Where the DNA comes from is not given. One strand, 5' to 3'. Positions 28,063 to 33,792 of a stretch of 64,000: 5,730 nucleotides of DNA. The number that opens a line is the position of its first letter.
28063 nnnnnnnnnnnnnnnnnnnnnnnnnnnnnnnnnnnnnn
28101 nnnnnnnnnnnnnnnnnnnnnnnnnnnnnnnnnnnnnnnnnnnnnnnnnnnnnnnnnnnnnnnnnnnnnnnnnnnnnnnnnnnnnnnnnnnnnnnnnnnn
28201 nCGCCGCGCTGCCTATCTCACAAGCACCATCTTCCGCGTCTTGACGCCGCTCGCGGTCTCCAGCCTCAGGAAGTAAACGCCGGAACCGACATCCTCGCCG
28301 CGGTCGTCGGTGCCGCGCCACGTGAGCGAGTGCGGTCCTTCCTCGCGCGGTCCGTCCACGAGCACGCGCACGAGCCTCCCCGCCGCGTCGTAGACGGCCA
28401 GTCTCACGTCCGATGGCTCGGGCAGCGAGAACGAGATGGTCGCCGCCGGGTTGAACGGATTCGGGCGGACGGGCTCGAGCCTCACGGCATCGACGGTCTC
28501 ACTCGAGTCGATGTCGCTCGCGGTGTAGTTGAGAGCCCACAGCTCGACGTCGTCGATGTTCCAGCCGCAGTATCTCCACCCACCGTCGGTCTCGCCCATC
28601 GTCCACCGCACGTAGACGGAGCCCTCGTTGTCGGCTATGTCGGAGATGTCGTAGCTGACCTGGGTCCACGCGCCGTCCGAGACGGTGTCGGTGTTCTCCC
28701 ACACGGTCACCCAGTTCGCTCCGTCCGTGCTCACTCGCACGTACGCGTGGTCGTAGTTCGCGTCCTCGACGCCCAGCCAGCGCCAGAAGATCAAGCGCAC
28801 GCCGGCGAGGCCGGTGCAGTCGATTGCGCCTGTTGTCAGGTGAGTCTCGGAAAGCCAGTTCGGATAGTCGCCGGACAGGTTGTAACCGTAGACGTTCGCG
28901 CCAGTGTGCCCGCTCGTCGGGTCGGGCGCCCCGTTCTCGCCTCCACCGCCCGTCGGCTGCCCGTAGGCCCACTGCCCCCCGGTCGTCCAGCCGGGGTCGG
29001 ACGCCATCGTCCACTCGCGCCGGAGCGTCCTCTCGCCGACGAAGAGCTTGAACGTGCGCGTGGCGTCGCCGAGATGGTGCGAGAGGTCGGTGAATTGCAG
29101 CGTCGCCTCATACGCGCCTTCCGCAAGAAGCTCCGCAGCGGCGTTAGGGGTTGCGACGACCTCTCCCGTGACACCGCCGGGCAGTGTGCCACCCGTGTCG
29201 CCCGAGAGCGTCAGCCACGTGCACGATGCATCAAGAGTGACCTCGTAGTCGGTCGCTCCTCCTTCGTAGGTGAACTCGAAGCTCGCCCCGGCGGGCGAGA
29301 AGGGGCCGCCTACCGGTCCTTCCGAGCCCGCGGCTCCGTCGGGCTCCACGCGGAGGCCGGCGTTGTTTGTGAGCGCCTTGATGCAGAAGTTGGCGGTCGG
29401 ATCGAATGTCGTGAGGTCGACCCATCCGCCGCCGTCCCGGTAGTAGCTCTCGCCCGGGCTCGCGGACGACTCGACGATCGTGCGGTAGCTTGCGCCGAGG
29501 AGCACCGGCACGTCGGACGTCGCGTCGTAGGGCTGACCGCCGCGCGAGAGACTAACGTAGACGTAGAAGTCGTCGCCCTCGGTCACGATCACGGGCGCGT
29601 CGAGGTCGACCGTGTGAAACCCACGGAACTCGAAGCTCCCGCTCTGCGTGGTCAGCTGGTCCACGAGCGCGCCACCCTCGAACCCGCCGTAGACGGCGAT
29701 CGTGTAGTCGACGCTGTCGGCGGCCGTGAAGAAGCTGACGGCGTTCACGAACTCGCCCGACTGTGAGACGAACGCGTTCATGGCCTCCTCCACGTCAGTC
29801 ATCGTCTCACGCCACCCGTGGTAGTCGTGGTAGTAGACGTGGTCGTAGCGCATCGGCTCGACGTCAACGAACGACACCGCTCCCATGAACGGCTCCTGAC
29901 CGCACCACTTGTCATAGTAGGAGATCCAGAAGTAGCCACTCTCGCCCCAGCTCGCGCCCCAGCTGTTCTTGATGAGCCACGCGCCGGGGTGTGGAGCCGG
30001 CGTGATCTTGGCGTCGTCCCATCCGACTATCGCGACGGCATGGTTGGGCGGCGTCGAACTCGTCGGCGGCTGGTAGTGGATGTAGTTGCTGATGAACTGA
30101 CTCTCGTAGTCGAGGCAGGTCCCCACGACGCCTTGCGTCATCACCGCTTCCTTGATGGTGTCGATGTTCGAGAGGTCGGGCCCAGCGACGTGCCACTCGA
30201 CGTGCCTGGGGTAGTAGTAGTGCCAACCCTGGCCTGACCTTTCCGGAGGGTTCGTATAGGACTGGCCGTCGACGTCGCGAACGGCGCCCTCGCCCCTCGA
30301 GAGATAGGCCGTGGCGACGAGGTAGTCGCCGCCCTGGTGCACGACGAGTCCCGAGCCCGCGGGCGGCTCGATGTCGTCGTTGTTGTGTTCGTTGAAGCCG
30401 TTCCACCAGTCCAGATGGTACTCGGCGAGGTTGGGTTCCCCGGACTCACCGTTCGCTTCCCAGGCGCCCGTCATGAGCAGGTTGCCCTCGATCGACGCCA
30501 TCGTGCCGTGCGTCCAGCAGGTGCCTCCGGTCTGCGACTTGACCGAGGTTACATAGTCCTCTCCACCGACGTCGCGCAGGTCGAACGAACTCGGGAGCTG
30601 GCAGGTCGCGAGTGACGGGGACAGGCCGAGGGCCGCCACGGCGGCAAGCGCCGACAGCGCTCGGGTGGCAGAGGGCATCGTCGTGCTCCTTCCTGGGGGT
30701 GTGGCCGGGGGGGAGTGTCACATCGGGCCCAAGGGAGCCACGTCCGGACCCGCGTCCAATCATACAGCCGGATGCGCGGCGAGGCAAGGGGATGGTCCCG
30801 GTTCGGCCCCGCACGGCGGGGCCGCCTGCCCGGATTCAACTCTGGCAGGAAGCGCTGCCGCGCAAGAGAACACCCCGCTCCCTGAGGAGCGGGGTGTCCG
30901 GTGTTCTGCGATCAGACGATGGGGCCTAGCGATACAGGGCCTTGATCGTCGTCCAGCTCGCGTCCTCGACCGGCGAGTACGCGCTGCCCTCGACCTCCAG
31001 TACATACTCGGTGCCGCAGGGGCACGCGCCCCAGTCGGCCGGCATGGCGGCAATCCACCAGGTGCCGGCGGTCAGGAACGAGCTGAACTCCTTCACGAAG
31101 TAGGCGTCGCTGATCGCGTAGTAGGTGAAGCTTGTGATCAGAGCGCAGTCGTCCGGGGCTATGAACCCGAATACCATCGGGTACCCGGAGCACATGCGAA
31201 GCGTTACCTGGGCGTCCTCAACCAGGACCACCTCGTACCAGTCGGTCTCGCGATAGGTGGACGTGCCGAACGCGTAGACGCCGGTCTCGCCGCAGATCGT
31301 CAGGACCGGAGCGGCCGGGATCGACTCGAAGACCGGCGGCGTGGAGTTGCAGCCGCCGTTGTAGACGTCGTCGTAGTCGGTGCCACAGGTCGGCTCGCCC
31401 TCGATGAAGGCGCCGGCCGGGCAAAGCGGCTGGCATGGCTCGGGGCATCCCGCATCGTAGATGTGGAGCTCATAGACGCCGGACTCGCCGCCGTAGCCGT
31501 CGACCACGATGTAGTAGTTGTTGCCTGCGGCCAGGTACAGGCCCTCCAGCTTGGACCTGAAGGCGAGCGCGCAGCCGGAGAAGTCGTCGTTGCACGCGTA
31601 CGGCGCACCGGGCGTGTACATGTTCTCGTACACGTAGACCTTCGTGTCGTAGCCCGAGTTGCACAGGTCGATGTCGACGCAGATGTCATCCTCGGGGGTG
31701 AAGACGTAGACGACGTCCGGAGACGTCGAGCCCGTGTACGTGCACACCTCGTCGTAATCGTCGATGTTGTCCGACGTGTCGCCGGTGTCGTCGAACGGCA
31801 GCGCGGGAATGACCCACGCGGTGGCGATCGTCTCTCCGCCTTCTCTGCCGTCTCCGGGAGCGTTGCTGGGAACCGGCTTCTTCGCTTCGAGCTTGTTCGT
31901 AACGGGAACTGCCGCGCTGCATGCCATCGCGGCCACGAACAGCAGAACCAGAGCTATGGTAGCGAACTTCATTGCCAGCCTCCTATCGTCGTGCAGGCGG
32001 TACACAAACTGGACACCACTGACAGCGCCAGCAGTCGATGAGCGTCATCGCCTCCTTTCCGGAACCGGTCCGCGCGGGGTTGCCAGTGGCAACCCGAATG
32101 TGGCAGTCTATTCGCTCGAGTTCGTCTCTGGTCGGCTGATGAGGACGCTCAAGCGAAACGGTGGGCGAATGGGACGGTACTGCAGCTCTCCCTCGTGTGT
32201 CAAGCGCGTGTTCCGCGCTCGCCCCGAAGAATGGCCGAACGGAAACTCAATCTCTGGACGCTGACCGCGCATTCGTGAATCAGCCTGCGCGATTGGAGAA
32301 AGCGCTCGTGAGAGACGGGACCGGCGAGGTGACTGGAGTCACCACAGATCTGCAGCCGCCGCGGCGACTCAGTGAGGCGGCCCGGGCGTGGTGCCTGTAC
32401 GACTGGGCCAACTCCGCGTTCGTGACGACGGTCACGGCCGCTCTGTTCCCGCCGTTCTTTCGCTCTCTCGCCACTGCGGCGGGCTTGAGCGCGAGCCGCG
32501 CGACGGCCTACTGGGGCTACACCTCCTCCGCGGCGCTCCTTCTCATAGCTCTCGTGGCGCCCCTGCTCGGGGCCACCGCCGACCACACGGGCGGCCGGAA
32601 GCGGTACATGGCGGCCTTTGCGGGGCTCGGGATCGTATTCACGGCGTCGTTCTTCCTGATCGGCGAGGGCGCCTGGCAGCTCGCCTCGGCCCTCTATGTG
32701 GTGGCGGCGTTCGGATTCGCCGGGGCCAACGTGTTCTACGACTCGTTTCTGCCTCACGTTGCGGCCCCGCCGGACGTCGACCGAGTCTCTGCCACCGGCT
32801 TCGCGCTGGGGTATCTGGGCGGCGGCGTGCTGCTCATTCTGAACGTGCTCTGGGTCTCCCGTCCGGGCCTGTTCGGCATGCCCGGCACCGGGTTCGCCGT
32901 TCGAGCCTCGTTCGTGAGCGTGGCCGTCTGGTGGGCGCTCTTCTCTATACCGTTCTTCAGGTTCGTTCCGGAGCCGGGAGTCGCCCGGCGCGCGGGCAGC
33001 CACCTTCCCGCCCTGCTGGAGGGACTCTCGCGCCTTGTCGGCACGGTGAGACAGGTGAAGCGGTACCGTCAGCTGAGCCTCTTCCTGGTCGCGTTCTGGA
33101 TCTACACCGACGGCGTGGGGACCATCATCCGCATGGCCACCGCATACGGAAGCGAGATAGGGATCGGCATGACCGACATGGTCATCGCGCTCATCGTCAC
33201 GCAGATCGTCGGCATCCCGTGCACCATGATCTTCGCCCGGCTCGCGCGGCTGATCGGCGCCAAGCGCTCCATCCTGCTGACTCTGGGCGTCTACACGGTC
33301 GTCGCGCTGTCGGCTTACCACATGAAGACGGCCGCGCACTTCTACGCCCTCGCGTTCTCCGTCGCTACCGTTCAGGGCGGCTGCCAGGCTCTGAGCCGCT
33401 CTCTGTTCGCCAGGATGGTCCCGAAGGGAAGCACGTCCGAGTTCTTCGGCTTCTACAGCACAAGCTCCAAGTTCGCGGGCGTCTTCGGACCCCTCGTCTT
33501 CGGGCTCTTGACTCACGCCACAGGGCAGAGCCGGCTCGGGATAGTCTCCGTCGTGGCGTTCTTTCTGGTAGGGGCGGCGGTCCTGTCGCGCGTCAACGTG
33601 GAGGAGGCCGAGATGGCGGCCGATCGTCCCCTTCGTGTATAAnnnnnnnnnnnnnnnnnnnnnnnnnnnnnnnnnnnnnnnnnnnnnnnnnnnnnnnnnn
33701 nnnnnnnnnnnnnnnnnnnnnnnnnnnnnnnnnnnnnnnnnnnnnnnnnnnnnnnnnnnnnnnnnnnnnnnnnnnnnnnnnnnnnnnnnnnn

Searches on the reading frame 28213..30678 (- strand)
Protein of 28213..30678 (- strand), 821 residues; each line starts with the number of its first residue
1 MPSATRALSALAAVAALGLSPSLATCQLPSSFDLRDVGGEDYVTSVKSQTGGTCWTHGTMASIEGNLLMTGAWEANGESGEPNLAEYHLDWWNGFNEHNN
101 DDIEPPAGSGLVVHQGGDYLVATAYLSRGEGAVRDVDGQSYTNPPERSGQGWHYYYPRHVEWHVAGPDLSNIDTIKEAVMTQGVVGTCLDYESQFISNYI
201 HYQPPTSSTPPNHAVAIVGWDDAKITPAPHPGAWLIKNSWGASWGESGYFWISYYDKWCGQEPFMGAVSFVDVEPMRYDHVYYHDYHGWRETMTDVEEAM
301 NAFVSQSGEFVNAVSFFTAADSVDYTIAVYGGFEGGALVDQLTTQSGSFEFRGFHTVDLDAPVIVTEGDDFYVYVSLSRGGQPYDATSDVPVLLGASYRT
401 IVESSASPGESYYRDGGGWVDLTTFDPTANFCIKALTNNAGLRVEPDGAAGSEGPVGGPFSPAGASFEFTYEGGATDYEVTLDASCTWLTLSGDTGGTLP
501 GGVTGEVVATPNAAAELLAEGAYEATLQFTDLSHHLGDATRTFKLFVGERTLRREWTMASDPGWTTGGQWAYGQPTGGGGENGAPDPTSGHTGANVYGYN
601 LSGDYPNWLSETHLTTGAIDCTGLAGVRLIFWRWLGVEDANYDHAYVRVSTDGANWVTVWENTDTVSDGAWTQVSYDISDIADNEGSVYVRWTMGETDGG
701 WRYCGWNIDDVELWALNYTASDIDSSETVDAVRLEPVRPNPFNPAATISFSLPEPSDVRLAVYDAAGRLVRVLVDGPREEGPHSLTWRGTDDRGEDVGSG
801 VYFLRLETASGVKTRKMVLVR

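Call 48: search_protein_families(library=pfam, proteins=[window:28213-30678:-], max_evalue=0.0001)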
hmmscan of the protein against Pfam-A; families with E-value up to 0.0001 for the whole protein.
window:28213-30678:- (821 aa): 3 families
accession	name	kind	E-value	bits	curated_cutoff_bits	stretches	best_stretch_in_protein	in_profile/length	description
PF18560.7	Lectin_like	-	1.9e-29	103.3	27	1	281-437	1-156/156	Lectin like domain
PF00112.29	Peptidase_C1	-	1.7e-19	71.3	20.7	1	171-261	123-212/220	Papain family cysteine protease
PF13860.13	FlgD_ig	-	2e-11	44.2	27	1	747-810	13-77/79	FlgD Ig-like domain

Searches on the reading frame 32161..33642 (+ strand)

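Call 48: search_protein_families(library=pfam, proteins=[window:32161-33642:+], max_evalue=0.0001)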
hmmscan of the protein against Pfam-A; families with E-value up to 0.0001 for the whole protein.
window:32161-33642:+ (493 aa): 3 families
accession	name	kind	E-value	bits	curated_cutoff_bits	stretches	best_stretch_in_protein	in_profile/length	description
PF11700.14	ATG22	-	7e-64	216.7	24.1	1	74-485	6-479/482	Vacuole effluxer Atg22 like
PF07690.21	MFS_1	-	1.1e-15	57.9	33.4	1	85-444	4-347/347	Major Facilitator Superfamily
PF13347.12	MFS_2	-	4.7e-06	25.9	27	0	290-456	211-386/427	MFS/sugar transport protein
